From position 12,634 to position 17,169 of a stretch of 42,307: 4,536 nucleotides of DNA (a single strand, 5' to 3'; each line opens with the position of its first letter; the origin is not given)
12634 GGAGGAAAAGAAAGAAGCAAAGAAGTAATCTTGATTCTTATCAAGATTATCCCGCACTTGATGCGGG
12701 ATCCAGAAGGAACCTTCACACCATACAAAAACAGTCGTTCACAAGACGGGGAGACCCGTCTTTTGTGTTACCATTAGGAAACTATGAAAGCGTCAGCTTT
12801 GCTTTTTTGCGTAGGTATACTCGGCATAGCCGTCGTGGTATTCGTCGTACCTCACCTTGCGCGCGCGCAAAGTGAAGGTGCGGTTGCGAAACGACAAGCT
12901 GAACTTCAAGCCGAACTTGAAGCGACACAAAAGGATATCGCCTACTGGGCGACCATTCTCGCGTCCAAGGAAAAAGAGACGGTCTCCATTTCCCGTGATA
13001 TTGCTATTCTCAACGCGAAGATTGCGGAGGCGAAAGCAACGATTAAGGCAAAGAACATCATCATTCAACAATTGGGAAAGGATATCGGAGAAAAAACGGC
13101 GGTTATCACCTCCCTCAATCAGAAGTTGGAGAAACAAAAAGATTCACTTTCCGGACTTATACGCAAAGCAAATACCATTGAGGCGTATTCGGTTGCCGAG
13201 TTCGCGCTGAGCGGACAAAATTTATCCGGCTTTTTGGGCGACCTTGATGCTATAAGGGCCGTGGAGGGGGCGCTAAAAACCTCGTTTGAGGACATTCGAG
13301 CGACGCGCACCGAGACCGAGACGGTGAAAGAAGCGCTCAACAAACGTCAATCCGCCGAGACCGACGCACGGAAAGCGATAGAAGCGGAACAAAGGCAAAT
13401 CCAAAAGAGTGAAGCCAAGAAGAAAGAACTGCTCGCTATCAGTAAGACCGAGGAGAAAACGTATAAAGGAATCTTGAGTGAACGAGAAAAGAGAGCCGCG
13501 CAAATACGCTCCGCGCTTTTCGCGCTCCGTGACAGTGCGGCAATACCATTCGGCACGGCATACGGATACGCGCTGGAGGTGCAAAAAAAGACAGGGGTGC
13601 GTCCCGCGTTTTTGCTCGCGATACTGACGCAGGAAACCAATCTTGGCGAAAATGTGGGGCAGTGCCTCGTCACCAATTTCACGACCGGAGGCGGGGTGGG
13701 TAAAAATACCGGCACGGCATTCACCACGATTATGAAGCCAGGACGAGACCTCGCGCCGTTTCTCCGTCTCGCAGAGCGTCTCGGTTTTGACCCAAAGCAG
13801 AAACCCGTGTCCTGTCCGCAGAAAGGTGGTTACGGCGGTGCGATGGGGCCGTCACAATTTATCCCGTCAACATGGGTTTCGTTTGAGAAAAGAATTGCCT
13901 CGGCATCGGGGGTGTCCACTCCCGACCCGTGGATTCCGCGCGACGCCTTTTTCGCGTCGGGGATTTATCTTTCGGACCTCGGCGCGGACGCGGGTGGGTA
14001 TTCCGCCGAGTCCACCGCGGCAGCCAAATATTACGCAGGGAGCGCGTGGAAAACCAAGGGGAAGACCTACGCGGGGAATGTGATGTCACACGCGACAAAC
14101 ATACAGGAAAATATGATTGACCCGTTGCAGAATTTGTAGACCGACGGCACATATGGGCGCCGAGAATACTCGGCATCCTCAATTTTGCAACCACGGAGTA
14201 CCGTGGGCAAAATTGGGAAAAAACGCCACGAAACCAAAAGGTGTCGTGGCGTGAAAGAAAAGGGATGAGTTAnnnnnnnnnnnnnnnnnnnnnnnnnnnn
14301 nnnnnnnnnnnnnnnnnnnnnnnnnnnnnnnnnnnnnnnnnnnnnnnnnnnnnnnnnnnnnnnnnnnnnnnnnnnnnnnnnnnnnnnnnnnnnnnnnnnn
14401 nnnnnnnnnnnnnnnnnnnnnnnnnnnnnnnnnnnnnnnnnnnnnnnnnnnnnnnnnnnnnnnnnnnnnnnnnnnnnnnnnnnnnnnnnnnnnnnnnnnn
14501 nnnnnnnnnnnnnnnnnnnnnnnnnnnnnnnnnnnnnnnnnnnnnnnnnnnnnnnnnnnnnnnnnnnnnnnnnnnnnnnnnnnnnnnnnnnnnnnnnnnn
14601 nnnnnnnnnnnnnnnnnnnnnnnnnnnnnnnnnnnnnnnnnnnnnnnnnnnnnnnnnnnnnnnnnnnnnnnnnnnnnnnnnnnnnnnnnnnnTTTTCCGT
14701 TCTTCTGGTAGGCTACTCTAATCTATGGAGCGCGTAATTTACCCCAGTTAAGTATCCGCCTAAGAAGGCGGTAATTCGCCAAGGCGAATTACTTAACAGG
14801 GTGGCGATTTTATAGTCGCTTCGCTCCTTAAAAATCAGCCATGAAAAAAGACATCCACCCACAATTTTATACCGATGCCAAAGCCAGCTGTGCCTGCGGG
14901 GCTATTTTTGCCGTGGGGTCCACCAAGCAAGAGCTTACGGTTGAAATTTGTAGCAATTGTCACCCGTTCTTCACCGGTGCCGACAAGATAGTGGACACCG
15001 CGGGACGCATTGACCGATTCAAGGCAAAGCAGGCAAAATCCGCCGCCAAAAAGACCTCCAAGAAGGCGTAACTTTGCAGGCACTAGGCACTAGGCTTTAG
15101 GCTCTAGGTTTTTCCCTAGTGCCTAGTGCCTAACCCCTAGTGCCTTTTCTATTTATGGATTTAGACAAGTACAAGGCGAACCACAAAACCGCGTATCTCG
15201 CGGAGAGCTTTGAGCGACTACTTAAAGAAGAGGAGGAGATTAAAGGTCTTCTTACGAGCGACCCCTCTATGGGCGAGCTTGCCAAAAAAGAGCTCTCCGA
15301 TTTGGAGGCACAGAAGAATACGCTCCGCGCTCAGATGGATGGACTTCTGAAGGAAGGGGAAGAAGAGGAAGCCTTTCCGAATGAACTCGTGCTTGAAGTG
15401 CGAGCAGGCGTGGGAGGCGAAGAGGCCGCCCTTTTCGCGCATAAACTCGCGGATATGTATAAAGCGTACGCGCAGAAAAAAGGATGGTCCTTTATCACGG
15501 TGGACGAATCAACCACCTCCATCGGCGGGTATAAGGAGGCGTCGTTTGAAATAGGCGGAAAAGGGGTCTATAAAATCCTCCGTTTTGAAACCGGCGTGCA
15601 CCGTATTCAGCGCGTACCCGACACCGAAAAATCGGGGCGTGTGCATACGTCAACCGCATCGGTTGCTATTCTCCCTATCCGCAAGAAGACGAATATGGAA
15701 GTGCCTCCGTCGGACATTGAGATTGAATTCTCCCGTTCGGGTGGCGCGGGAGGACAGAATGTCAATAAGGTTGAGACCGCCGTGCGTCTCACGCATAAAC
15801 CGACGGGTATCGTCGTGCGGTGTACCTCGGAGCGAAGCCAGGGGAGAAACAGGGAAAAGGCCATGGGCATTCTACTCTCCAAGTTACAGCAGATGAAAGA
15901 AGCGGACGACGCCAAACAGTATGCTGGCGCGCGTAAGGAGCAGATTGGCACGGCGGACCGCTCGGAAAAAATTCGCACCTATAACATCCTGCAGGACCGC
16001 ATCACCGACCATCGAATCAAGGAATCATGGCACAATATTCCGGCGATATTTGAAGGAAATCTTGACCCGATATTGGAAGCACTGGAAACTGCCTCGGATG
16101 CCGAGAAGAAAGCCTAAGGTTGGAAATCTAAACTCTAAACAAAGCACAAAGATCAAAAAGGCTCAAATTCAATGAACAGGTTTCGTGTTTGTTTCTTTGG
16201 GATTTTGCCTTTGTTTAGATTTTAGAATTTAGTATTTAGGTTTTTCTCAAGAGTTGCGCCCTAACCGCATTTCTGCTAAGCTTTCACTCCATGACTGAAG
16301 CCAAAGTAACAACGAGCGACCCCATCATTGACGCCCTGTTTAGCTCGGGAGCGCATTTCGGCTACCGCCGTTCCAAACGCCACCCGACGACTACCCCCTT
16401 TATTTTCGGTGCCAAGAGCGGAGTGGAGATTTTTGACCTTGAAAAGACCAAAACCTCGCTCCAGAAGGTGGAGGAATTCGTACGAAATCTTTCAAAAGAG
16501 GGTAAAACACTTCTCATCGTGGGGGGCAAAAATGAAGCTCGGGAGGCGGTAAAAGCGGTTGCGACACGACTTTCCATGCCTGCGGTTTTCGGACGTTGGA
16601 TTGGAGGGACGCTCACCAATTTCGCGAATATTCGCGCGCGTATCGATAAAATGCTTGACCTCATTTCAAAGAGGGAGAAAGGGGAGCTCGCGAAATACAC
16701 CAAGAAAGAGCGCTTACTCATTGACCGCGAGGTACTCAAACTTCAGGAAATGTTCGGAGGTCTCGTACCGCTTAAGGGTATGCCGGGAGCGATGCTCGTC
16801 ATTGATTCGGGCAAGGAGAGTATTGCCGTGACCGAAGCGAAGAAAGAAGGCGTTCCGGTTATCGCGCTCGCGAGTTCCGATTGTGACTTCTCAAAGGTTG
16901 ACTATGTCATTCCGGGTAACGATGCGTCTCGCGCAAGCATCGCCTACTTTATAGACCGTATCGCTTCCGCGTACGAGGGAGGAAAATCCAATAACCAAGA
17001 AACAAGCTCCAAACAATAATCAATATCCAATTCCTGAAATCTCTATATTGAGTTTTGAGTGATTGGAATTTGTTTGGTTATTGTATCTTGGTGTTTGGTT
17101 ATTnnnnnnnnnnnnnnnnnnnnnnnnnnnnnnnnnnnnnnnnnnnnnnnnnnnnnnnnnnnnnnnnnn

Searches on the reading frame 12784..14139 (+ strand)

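Call 34: search_protein_families(library=pfam, proteins=[window:12784-14139:+], max_evalue=0.001)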
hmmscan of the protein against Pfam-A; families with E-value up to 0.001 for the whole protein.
window:12784-14139:+ (451 aa): 1 family
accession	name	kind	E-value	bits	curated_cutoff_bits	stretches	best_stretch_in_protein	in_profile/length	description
PF13406.11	SLT_2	-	1.3e-11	44.7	24.3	1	264-411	77-214/292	Transglycosylase SLT domain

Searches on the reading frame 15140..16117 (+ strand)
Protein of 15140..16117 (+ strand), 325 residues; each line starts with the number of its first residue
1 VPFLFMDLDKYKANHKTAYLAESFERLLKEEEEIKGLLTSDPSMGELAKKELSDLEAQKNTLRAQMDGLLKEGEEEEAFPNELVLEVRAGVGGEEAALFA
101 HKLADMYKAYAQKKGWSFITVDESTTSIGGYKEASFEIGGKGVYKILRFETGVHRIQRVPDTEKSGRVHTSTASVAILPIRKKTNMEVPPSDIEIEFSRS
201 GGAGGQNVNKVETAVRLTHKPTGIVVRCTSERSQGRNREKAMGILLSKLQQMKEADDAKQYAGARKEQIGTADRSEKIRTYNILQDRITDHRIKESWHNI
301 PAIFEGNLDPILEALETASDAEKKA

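Call 34: search_protein_families(library=pfam, proteins=[window:15140-16117:+], max_evalue=0.001)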
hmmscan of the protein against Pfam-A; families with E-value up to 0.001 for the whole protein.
window:15140-16117:+ (325 aa): 2 families
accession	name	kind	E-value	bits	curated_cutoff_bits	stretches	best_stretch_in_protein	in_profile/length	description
PF03462.23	PCRF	-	3.2e-49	167.8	24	1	15-175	35-194/194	PCRF domain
PF00472.26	RF-1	-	5.3e-38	130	35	1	184-292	3-116/116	RF-1 domain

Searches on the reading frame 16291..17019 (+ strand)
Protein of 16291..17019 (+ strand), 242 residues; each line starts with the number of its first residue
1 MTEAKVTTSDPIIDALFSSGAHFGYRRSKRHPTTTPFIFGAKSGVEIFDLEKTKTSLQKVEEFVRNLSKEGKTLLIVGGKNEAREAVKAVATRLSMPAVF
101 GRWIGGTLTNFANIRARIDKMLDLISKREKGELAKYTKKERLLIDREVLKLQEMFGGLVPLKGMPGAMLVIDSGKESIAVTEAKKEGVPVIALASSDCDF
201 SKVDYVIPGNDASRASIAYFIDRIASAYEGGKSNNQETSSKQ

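Call 34: search_protein_families(library=pfam, proteins=[window:16291-17019:+], max_evalue=0.001)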
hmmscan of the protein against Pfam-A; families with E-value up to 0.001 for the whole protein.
window:16291-17019:+ (242 aa): 1 family
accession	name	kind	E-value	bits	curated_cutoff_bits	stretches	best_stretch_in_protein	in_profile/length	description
PF00318.25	Ribosomal_S2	-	3.3e-63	213.3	26.1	1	16-230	1-215/216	Ribosomal protein S2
